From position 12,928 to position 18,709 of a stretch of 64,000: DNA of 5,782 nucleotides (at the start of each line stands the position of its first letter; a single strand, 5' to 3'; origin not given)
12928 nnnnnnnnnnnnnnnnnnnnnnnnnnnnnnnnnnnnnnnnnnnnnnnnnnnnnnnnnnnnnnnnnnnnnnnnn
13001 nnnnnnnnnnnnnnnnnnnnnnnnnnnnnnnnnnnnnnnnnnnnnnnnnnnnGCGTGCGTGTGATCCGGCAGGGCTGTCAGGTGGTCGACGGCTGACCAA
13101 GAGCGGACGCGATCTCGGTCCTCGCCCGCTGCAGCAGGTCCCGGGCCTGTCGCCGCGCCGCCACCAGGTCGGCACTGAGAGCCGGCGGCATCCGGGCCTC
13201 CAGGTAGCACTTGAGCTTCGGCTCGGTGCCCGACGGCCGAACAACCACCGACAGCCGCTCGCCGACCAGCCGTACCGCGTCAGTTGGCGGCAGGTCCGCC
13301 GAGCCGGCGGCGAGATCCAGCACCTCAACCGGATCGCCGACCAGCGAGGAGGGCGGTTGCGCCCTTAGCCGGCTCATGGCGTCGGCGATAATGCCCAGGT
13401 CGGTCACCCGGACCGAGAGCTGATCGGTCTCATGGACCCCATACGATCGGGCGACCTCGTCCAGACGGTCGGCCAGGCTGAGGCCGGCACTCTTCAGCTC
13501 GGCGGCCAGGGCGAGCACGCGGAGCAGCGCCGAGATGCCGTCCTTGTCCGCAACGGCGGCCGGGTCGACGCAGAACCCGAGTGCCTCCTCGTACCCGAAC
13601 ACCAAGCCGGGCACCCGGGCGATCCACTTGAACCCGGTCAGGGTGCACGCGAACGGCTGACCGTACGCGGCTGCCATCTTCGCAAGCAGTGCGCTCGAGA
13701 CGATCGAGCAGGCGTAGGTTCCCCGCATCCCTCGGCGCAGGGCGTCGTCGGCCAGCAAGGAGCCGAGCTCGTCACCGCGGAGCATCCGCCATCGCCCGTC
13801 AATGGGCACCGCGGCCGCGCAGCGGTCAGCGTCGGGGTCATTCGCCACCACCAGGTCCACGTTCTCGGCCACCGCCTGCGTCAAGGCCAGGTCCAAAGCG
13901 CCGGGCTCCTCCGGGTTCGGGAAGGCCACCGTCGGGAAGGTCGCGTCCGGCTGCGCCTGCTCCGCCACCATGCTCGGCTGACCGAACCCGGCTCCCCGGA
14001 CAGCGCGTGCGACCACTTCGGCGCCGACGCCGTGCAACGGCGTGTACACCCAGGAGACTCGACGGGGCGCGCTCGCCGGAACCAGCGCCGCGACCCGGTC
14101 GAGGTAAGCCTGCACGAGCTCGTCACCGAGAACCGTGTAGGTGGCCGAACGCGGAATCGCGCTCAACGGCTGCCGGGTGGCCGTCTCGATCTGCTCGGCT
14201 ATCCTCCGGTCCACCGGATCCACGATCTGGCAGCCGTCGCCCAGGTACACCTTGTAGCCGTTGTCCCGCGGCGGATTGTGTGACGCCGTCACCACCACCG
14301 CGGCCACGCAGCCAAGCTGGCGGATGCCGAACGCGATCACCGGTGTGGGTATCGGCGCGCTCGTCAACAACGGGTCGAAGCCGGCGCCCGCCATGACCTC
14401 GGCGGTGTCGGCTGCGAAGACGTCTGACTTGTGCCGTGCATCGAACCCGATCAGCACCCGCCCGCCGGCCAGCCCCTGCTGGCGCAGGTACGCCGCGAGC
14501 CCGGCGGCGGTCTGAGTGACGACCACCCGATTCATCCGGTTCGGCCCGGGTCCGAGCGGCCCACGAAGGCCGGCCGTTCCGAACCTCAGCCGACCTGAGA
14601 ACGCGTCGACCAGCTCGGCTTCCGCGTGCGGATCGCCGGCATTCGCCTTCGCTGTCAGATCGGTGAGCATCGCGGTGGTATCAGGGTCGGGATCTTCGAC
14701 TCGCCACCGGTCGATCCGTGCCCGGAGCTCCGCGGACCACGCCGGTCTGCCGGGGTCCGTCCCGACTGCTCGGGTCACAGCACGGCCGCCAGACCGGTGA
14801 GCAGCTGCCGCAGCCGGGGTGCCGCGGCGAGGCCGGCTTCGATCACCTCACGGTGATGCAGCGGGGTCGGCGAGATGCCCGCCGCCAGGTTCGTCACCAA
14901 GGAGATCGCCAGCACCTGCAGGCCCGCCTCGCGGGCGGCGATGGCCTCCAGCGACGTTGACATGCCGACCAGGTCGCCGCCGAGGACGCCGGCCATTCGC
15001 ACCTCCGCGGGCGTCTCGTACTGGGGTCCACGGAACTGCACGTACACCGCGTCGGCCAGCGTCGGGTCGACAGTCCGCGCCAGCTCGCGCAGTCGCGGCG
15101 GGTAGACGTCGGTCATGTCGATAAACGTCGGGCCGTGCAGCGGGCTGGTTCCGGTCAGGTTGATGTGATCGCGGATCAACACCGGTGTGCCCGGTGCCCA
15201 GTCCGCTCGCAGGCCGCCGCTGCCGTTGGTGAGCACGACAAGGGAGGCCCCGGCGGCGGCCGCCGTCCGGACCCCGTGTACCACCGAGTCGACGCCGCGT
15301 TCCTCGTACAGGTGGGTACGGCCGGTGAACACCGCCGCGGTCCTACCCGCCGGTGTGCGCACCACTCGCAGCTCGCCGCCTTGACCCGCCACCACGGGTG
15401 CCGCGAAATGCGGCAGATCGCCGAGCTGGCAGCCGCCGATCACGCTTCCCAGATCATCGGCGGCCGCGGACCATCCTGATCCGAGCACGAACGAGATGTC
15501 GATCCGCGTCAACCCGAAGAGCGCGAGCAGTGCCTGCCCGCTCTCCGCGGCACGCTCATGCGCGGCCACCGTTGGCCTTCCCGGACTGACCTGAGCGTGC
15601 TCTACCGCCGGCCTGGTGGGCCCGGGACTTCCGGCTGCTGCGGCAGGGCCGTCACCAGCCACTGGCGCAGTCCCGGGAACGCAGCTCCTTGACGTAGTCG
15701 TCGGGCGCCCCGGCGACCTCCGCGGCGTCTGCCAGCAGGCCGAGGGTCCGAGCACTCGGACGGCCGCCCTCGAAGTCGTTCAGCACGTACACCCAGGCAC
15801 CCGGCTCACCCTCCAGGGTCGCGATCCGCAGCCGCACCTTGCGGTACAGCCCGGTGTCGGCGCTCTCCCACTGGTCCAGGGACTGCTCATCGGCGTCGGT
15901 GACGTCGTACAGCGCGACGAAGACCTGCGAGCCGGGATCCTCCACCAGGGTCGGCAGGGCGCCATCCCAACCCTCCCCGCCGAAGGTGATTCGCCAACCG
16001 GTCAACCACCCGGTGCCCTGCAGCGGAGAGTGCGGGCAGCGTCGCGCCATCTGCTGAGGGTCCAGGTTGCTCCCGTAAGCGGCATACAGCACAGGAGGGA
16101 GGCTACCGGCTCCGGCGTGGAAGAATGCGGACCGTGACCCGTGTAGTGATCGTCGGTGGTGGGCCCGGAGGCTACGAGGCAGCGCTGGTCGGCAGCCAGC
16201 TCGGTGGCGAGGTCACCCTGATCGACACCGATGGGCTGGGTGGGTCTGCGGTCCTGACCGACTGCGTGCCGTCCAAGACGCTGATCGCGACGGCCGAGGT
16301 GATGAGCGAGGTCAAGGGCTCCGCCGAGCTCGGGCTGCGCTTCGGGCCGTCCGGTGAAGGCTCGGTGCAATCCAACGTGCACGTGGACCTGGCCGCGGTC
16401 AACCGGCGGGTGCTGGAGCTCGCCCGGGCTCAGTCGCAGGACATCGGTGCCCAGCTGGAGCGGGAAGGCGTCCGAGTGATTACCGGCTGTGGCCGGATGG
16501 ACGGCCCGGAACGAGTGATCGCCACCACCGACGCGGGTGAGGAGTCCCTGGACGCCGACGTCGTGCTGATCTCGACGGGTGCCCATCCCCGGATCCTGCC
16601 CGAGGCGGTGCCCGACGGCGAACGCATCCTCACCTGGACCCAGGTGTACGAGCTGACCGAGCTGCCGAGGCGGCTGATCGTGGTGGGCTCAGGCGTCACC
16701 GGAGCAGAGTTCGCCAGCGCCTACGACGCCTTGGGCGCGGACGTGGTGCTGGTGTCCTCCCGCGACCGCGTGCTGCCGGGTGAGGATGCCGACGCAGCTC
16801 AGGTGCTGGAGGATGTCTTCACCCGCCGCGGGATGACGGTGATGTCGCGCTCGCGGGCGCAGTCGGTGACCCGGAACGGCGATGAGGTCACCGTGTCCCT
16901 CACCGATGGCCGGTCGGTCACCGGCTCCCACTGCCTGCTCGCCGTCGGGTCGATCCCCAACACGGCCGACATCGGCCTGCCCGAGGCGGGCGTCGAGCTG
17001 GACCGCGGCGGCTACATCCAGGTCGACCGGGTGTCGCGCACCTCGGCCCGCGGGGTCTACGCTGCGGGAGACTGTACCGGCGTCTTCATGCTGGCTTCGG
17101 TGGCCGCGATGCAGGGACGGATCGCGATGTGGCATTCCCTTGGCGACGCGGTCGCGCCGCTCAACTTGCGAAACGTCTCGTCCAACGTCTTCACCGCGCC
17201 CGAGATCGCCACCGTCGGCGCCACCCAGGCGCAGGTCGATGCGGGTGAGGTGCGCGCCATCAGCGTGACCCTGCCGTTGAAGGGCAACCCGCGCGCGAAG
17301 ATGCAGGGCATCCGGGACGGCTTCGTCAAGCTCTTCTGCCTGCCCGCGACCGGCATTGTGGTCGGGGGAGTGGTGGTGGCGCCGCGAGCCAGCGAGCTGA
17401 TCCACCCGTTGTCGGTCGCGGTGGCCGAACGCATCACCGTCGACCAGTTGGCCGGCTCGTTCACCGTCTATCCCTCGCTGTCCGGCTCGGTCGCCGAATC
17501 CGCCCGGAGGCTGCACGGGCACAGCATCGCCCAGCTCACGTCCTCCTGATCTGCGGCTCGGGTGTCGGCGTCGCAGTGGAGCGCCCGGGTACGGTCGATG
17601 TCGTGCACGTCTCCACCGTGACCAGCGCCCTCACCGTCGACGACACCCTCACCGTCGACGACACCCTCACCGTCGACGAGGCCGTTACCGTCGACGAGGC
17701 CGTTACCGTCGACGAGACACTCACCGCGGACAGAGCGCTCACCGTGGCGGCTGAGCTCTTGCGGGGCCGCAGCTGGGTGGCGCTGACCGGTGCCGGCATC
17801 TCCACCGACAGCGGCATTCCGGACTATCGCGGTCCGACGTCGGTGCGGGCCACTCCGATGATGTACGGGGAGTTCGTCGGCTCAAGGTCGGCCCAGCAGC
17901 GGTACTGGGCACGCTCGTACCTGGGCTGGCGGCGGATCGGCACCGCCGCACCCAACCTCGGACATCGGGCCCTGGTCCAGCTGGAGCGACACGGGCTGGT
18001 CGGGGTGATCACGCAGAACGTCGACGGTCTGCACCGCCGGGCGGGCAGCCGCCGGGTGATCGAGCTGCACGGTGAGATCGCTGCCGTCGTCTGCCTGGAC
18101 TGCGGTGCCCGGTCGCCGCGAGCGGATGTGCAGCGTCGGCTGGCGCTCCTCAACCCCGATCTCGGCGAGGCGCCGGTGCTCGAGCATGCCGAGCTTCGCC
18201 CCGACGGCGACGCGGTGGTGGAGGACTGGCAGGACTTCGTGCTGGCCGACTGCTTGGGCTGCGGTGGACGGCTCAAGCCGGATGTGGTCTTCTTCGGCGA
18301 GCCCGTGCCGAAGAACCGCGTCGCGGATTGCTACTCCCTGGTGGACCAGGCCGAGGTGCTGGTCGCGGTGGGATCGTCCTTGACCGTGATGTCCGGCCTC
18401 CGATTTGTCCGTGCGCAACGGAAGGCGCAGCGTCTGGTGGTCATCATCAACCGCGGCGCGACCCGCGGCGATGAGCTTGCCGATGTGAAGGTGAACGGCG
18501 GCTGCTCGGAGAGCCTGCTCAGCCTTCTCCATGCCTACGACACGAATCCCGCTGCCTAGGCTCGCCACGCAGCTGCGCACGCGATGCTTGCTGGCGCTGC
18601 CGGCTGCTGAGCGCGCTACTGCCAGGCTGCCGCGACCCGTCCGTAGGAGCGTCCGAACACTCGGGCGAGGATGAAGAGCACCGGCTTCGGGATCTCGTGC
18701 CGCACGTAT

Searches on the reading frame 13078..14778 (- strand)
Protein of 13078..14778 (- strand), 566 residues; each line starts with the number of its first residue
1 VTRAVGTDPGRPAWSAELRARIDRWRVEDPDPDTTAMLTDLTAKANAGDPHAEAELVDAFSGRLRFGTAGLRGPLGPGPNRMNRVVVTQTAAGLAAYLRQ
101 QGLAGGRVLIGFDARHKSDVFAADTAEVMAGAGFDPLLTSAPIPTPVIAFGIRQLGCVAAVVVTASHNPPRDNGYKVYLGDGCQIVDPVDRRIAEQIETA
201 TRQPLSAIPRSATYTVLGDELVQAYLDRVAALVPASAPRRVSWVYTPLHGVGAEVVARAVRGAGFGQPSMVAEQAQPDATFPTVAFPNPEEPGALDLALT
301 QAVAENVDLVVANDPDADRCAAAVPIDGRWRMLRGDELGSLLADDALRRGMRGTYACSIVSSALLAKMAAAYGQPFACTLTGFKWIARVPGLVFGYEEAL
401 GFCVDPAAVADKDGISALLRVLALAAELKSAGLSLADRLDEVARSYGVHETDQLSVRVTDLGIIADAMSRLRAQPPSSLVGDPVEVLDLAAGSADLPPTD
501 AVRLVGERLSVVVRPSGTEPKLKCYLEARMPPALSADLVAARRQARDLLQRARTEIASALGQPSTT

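Call 3: search_protein_families(library=pfam, proteins=[window:13078-14778:-], max_evalue=0.001)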
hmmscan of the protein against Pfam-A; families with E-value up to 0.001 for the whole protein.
window:13078-14778:- (566 aa): 4 families
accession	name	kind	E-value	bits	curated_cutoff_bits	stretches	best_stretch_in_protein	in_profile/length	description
PF02878.22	PGM_PMM_I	-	1.8e-36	125.3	22.5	1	64-201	2-135/138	Phosphoglucomutase/phosphomannomutase, alpha/beta/alpha domain I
PF02879.22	PGM_PMM_II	-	4.6e-22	78.9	29.3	1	224-323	2-99/103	Phosphoglucomutase/phosphomannomutase, alpha/beta/alpha domain II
PF02880.22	PGM_PMM_III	-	1.1e-11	45.3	20.7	1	335-441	2-110/115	Phosphoglucomutase/phosphomannomutase, alpha/beta/alpha domain III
PF00408.26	PGM_PMM_IV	-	4.9e-08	33.4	23.1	1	486-541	21-64/68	Phosphoglucomutase/phosphomannomutase, C-terminal domain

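Call 4: search_protein_families(library=ncbifam, proteins=[window:13078-14778:-], max_evalue=0.00001)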
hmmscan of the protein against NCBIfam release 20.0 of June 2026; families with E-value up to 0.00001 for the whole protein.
window:13078-14778:- (566 aa): 7 families
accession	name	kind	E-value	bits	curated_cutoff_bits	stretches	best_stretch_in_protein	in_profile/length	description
TIGR03990.1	Arch_GlmM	equivalog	1.2e-46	159.5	439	1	66-531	4-430/444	phosphoglucosamine mutase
TIGR01455.1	glmM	equivalog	1.5e-27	96.4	447.55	1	66-442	1-364/442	phosphoglucosamine mutase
NF046027.1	PhglucPhmanMutPgmG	equivalog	4.1e-20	71.9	600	1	95-376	36-300/460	phosphoglucomutase/phosphomannomutase PgmG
TIGR01132.1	pgm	equivalog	9e-17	60.7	778.05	1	61-530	37-525/546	phosphoglucomutase (alpha-D-glucose-1,6-bisphosphate-dependent)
NF007088.0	PRK09542.1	equivalog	8.3e-16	58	618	1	80-431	23-361/456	phosphomannomutase/phosphoglucomutase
NF011943.0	PRK15414.1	subfamily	5.8e-09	35.5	801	1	107-349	40-277/456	phosphomannomutase CpsG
NF005737.0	PRK07564.1-1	equivalog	2.9e-06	26.2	378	0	101-193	46-143/543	alpha-D-glucose phosphate-specific phosphoglucomutase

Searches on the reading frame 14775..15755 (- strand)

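Call 4: search_protein_families(library=ncbifam, proteins=[window:14775-15755:-], max_evalue=0.00001)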
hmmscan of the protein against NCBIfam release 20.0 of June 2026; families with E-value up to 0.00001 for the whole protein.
window:14775-15755:- (326 aa): 10 families
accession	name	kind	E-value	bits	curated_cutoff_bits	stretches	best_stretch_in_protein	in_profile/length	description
TIGR01698.1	PUNP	equivalog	2.2e-90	302.4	302.6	1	87-323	2-244/245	purine-nucleoside phosphorylase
NF006054.0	PRK08202.1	equivalog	6.4e-80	268.6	218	1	66-323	5-271/274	purine-nucleoside phosphorylase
TIGR01697.1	PNPH-PUNA-XAPA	subfamily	1.3e-62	211.4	197.1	1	86-321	1-244/247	inosine/guanosine/xanthosine phosphorylase family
TIGR01700.1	PNPH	equivalog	4.7e-49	167.1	293.35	1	86-322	1-247/249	purine nucleoside phosphorylase I, inosine and guanosine-specific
TIGR01699.1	XAPA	equivalog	2.4e-39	135.4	370.9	1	87-314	2-238/248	xanthosine phosphorylase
TIGR01694.1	MTAP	equivalog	1.8e-20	73.3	274.85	1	165-319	71-234/240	S-methyl-5'-thioadenosine phosphorylase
NF006599.0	PRK09136.1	equivalog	2.5e-13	49.8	223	1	168-323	76-244/247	S-methyl-5'-thioinosine phosphorylase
NF005876.0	PRK07823.1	equivalog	2.4e-12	46.5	306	1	167-320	78-239/267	S-methyl-5'-thioadenosine phosphorylase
NF006334.0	PRK08564.1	equivalog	1.2e-08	34.4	382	1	167-319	81-243/267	S-methyl-5'-thioadenosine phosphorylase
NF006492.0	PRK08931.1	equivalog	6.3e-07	29.1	437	1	168-292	78-212/291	S-methyl-5'-thioadenosine phosphorylase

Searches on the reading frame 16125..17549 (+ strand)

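Call 97: search_protein_families(library=pfam, proteins=[window:16125-17549:+], max_evalue=0.0001)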
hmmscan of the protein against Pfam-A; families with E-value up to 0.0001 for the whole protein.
window:16125-17549:+ (474 aa): 5 families
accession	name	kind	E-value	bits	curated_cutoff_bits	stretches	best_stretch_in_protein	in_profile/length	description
PF07992.20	Pyr_redox_2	-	7.2e-62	209.9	26.1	1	6-331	2-291/291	Pyridine nucleotide-disulphide oxidoreductase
PF02852.28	Pyr_redox_dim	-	1.6e-23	83.4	25.3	1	352-459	2-109/110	Pyridine nucleotide-disulphide oxidoreductase, dimerisation domain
PF00070.33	Pyr_redox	-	7.4e-23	81.3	22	1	183-261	1-81/82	Pyridine nucleotide-disulphide oxidoreductase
PF13738.12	Pyr_redox_3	-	2.3e-09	37.4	30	1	139-315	120-305/305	Pyridine nucleotide-disulphide oxidoreductase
PF01134.28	GIDA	-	1.2e-06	28.3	22.1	1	7-64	2-57/391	Glucose inhibited division protein A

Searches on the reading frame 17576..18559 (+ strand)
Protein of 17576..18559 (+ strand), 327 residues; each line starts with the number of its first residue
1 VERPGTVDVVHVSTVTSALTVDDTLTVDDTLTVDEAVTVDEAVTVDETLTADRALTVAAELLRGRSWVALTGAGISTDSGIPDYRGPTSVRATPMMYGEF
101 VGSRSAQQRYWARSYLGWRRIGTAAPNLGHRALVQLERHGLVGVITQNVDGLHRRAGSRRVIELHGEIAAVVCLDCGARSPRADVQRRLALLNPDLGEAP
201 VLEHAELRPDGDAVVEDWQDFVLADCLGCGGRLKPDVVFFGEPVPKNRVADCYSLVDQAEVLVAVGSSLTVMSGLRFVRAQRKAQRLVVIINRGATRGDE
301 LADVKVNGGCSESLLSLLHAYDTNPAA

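Call 97: search_protein_families(library=pfam, proteins=[window:17576-18559:+], max_evalue=0.0001)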
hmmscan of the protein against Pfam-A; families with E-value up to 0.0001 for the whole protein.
window:17576-18559:+ (327 aa): 1 family
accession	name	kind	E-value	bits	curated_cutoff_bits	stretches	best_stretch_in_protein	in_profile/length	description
PF02146.23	SIR2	-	1.5e-38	133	24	1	72-272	1-179/180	Sir2 family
